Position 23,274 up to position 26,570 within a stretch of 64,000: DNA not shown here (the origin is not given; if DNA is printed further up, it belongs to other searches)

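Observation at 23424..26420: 998-aa chimeric membrane protein fusing an amino-acid-transporter-like core to an internal winged-helix domain and a second TM module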

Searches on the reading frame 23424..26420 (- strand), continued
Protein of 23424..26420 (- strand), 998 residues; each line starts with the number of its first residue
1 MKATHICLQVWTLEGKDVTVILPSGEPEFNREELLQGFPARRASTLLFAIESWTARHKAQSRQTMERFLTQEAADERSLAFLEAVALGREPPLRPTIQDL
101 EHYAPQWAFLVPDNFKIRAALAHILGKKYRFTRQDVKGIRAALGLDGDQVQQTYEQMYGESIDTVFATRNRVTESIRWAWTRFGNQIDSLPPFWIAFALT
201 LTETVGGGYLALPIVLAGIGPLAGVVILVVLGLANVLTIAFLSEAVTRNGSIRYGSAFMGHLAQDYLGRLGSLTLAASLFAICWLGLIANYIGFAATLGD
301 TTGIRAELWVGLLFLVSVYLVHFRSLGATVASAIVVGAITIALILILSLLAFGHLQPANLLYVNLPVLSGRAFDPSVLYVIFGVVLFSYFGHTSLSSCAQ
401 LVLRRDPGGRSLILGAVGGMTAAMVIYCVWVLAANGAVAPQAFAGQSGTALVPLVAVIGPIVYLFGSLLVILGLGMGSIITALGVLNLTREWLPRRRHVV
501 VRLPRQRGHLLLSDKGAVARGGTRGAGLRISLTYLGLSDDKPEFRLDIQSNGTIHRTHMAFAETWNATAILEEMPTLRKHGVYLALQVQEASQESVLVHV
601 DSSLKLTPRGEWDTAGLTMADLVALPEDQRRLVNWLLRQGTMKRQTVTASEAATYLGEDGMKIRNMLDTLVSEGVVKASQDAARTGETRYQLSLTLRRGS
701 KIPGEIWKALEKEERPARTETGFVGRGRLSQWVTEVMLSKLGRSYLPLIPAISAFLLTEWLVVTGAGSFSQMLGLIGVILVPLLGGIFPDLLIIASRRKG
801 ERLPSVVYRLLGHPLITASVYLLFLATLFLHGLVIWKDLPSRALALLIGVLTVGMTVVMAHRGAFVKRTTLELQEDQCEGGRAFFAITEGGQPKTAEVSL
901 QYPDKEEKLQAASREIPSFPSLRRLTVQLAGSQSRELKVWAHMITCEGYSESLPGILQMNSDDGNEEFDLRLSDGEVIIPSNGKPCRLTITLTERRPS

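Call 26: fold_search(model_id=the predicted structure, library=pdb)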
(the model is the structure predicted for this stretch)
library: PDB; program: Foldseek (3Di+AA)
matches with E <= 10: 1256; with E <= 0.001: 46
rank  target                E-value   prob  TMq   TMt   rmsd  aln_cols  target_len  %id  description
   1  5j4i_A                1.9e-06  1.00  0.25  0.52   4.5       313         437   17  Crystal Structure of the L-arginine/agmatine antiporter from E. coli at 2.2 Angstroem resolution (released 2016-08-31)
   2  5j4n_B                7.3e-06  1.00  0.24  0.50   5.0       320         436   16  Crystal structure of the L-arginine/agmatine antiporter AdiC in complex with agmatine at 2.6 Angstroem resolution (released 2016-08-31)
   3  3ob6_B                7.9e-06  1.00  0.24  0.50   4.7       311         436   17  Structure of AdiC(N101A) in the open-to-out Arg+ bound conformation (released 2011-03-16)
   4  6f34_A                8.2e-06  1.00  0.25  0.51   7.4       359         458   18  Crystal structure of a bacterial cationic amino acid transporter (CAT) homologue bound to Arginine. (released 2018-02-14)
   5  6f2g_A                9.3e-06  1.00  0.25  0.55   4.1       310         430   15  Bacterial asc transporter crystal structure in open to in conformation (released 2019-04-24)
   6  3ob6_A                9.7e-06  1.00  0.25  0.52   4.5       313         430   16  Structure of AdiC(N101A) in the open-to-out Arg+ bound conformation (released 2011-03-16)
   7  9h76_A                1.4e-05  1.00  0.25  0.53   4.4       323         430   18  Bacterial LAT transporter BASC in complex with L-Ala and NB53 (released 2025-01-01)
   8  8kdg_B                3.6e-05  1.00  0.25  0.52   4.5       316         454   15  Structure of LAT1-CD98hc-Fab170 in complex with BCH, consensus map (released 2025-02-12)
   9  8j8m_B                4.4e-05  1.00  0.25  0.51   4.0       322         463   17  Overall structure of the LAT1-4F2hc bound with tryptophan (released 2024-07-10)
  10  5oqt_A                4.4e-05  1.00  0.25  0.51   7.5       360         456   18  Crystal structure of a bacterial cationic amino acid transporter (CAT) homologue (released 2018-02-14)
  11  3l1l                  4.4e-05  1.00  0.22  0.45   6.2       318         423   17  Structure of Arg-bound Escherichia coli AdiC (released 2010-02-02)
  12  3gi8_C                4.6e-05  1.00  0.25  0.54   4.1       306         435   13  Crystal Structure of ApcT K158A Transporter Bound to 7F11 Monoclonal Fab Fragment (released 2009-08-18)
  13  8e6l                  5.4e-05  1.00  0.23  0.53   5.5       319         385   17  X-ray structure of the Deinococcus radiodurans Nramp/MntH divalent transition metal transporter D296A mutant in an inwar (released 2023-05-03)
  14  8e6m                  6.3e-05  1.00  0.21  0.49   6.5       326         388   17  X-ray structure of the Deinococcus radiodurans Nramp/MntH divalent transition metal transporter WT in an inward-open, ca (released 2023-05-03)
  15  7cmh_B                7.8e-05  1.00  0.25  0.50   4.4       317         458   15  The LAT2-4F2hc complex in complex with tryptophan (released 2020-12-23)
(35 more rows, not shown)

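Call 37: find_encoding_contigs(protein=P0060, flank=10000, max_places=1)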
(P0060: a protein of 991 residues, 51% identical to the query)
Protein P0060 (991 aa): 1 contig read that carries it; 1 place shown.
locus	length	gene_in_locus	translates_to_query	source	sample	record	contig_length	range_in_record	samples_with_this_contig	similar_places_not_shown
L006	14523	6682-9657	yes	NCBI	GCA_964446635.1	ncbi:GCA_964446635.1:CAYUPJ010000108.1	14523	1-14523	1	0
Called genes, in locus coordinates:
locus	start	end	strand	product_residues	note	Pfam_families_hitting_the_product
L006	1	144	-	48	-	?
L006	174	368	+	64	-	-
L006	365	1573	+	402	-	PF02463:SMC_N, PF11398:DUF2813 (faint), PF13175:AAA_15, PF13304:AAA_21, PF13175:AAA_15 (weak)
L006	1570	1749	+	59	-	-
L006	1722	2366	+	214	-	-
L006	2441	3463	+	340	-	PF16897:MMR_HSR1_Xtn (faint), PF01926:MMR_HSR1, PF02421:FeoB_N (faint), PF02824:TGS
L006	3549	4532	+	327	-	PF13793:Pribosyltran_N, PF00156:Pribosyltran (faint), PF14572:Pribosyl_synth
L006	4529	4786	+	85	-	-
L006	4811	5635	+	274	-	PF00702:Hydrolase, PF13419:HAD_2 (faint)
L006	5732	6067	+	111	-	PF01740:STAS, PF13466:STAS_2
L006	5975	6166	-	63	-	-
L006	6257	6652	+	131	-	PF13581:HATPase_c_2, PF02518:HATPase_c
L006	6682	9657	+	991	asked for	PF01490:Aa_trans, PF03222:Trp_Tyr_perm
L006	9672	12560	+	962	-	PF01490:Aa_trans, PF03222:Trp_Tyr_perm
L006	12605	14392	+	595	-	-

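Call 38: find_encoding_contigs(protein=P0026, flank=8000, max_places=1)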
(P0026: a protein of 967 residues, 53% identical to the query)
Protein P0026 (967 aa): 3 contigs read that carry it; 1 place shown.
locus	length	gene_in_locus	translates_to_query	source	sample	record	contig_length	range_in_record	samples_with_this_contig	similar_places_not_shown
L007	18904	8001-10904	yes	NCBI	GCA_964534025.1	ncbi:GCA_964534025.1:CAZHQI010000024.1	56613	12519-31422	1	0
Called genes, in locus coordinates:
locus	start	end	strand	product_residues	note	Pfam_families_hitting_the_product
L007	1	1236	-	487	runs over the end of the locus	PF01145:Band_7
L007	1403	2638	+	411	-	PF00155:Aminotran_1_2, PF12897:Asp_aminotransf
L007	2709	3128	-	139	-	-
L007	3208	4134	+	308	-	-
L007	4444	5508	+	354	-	PF27675:YCF81_N, PF01850:PIN (weak), PF01938:TRAM (weak)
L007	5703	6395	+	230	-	PF00132:Hexapep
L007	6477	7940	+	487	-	PF00133:tRNA-synt_1 (faint), PF01406:tRNA-synt_1e, PF09334:tRNA-synt_1g (weak), PF09190:DALR_2, PF23493:CysS_C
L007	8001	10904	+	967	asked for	PF01490:Aa_trans (weak), PF03222:Trp_Tyr_perm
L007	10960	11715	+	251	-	PF08032:SpoU_sub_bind, PF00588:SpoU_methylase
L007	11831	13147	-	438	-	PF01523:PmbA_TldD_1st, PF19289:PmbA_TldD_3rd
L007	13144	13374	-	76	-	PF10049:DUF2283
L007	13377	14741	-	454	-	PF01523:PmbA_TldD_1st, PF19290:PmbA_TldD_2nd, PF19289:PmbA_TldD_3rd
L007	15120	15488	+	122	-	-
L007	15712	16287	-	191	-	PF06966:DUF1295, PF04140:ICMT, PF04191:PEMT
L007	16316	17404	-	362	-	PF02163:Peptidase_M50, PF04495:GRASP55_65 (weak), PF00595:PDZ, PF13180:PDZ_2, PF17820:PDZ_6, PF14685:PDZ_Tricorn (faint)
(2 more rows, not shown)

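Call 47: find_related_loci(query=A1, collection=genome_contigs, flank=6000)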
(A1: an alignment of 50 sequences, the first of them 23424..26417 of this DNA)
Query A1 (997 aa) in genome_contigs; peptide patterns used: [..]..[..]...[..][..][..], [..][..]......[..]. (x = any residue, [..] = any of these).
177 stretches matched a pattern; 119 encode a relative of the query (tblastn E <= 1e-3); the best 80 are kept; 79 distinct loci.
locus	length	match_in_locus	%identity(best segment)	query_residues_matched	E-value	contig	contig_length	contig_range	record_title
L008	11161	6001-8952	78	11-993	0e+0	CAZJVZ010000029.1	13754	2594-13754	MAG TPA_asm: uncultured Candidatus Bathyarchaeia archaeon isolate SRP098346_co1_361 genome assembly, contig: NODE_5151_l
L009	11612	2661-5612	75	11-993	0e+0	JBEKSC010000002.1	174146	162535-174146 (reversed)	MAG: Candidatus Bathyarchaeia archaeon isolate SPRUCE 525 SPRUCE_525_2, whole genome shotgun sequence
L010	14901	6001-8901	54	28-997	0e+0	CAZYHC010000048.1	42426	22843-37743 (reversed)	MAG TPA_asm: uncultured Anaerolineales bacterium isolate binchicken_co294_99 genome assembly, contig: NODE_1329_length_4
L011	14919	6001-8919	51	23-993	0e+0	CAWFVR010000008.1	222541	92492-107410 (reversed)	MAG: uncultured Rubrobacteraceae bacterium isolate MFD05088.bin.2.1 genome assembly, contig: contig_25079, whole genome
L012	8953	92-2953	51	24-993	0e+0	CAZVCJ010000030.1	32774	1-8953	MAG TPA_asm: uncultured Anaerolineae bacterium isolate SRP178699_co1_610 genome assembly, contig: NODE_1381_length_32774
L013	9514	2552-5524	52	13-995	0e+0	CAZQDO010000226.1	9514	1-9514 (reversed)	MAG TPA_asm: uncultured Anaerolineae bacterium isolate binchicken_co338_52 genome assembly, contig: NODE_1928_length_951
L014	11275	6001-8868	53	28-994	0e+0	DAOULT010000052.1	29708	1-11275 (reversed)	MAG TPA_asm: Anaerolineae bacterium isolate W31_52 k127_289241, whole genome shotgun sequence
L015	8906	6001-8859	50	39-992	0e+0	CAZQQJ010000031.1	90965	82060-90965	MAG TPA_asm: uncultured Anaerolinea sp. isolate SRP278314_co2_69 genome assembly, contig: NODE_405_length_90965_cov_38.4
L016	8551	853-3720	49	28-993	0e+0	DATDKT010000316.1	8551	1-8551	MAG TPA_asm: Rubrobacteraceae bacterium isolate SMAG_U365 k141_353070, whole genome shotgun sequence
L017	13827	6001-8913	51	28-993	0e+0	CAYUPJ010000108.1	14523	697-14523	MAG TPA_asm: uncultured Anaerolineae bacterium isolate binchicken_co91_444 genome assembly, contig: NODE_4902_length_145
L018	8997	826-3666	48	28-993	0e+0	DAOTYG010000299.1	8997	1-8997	MAG TPA_asm: Anaerolineae bacterium isolate H23_313 k115_603272, whole genome shotgun sequence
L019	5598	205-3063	47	28-993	0e+0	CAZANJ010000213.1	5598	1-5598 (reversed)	MAG TPA_asm: uncultured Anaerolineales bacterium isolate binchicken_co8_337 genome assembly, contig: NODE_29027_length_5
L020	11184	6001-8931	48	15-993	0e+0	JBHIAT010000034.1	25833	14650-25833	MAG: Candidatus Bipolaricaulia bacterium isolate K_2_bin.63 NODE_720_length_25833_cov_9.973621, whole genome shotgun seq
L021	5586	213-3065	47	28-993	0e+0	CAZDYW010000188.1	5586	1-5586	MAG TPA_asm: uncultured Anaerolineales bacterium isolate binchicken_co15_170 genome assembly, contig: NODE_14012_length_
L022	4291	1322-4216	48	28-995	0e+0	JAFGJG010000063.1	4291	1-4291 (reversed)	MAG: Thermoleophilaceae bacterium isolate Zod_Metabat.264 k87_2712359, whole genome shotgun sequence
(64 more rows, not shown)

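Call 63: list_cluster_members(proteins=[P0001, P0002, P0004])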
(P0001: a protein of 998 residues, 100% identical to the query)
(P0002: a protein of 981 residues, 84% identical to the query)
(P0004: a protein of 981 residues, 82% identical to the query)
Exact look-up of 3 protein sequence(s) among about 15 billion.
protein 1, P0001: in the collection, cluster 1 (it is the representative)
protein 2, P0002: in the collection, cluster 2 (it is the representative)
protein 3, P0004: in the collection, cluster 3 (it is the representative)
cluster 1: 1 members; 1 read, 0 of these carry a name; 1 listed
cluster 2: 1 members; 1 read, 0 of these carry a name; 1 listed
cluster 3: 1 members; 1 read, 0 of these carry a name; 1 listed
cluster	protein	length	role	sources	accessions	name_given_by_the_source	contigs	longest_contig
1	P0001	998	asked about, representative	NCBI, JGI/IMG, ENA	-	-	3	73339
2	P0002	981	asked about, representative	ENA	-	-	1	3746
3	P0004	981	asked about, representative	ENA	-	-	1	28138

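Call 102: find_encoding_contigs(protein=P0004, flank=10000, max_places=2)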
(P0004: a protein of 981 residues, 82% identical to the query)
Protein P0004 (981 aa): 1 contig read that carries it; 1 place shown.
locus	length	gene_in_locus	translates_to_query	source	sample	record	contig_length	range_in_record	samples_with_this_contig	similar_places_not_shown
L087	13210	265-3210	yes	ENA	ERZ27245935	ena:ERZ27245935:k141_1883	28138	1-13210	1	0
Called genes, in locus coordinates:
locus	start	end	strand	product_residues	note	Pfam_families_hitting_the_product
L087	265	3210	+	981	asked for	PF03222:Trp_Tyr_perm (weak)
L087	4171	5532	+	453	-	-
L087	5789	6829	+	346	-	PF00962:A_deaminase, PF19326:AMP_deaminase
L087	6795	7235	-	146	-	-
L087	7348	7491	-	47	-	-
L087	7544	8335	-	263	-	-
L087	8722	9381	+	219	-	PF00702:Hydrolase, PF13419:HAD_2 (weak)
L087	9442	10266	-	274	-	PF00561:Abhydrolase_1, PF12146:Hydrolase_4, PF12697:Abhydrolase_6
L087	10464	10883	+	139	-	PF00903:Glyoxalase, PF13669:Glyoxalase_4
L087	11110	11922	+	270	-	-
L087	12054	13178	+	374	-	PF04055:Radical_SAM, PF13353:Fer4_12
